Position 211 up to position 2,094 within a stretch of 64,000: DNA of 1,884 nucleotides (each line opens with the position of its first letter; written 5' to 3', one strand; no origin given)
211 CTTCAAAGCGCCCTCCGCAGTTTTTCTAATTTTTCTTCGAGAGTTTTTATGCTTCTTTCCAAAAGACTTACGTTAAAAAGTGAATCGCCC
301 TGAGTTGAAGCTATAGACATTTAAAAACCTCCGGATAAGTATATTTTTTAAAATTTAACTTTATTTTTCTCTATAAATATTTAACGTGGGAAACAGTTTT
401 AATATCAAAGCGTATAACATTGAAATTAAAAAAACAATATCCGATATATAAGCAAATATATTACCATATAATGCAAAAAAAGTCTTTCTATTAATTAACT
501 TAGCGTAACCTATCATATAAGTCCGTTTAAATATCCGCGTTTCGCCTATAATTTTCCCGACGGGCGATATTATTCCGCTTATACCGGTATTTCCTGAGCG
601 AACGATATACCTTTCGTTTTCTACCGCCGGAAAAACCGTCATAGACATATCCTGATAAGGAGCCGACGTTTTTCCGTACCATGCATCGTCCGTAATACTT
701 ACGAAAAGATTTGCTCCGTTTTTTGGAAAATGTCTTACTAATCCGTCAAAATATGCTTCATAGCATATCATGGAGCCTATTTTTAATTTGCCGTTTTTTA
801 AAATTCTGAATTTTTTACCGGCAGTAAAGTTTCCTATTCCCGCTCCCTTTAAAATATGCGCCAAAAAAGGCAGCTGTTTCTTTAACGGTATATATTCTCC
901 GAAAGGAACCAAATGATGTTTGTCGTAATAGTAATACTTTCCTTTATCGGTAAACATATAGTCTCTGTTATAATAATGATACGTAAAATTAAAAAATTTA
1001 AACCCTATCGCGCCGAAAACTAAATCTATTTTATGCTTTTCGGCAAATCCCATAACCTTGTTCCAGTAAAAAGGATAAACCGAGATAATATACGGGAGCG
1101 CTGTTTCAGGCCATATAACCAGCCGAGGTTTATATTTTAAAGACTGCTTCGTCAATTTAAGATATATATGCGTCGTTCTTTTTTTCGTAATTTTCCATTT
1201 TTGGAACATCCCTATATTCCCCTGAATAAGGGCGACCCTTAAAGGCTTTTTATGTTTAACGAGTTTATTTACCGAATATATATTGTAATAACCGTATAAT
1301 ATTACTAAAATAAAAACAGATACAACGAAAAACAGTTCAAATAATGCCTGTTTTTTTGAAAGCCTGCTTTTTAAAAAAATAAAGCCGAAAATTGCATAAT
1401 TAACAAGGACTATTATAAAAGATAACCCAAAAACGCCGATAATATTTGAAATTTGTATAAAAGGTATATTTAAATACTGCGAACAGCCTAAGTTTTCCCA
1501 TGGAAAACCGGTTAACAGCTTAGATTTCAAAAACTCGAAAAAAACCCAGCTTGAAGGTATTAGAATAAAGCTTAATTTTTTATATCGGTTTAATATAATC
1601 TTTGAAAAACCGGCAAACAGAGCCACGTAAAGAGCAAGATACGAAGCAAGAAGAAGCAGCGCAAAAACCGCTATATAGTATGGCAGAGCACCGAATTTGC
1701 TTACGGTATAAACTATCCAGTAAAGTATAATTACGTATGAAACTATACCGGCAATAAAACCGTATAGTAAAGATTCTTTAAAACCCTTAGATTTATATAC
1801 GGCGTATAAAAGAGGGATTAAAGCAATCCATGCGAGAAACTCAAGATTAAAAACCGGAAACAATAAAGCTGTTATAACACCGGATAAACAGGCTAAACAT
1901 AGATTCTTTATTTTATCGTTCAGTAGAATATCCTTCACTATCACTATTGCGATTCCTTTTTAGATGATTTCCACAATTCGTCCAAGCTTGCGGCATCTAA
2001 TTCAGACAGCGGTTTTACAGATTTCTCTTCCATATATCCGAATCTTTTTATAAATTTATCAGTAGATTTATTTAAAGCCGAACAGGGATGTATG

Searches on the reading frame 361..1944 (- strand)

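Call 76: search_protein_families(library=pfam, proteins=[window:361-1944:-], max_evalue=0.00001)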
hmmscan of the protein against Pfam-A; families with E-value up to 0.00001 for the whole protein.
window:361-1944:- (527 aa): 2 families
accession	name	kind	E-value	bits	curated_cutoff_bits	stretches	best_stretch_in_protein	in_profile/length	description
PF20154.4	LNT_N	-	3.4e-38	131.8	27.1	1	21-183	1-158/159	Apolipoprotein N-acyltransferase N-terminal domain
PF00795.27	CN_hydrolase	-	1.2e-24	87.5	23.2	1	236-475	1-240/256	Carbon-nitrogen hydrolase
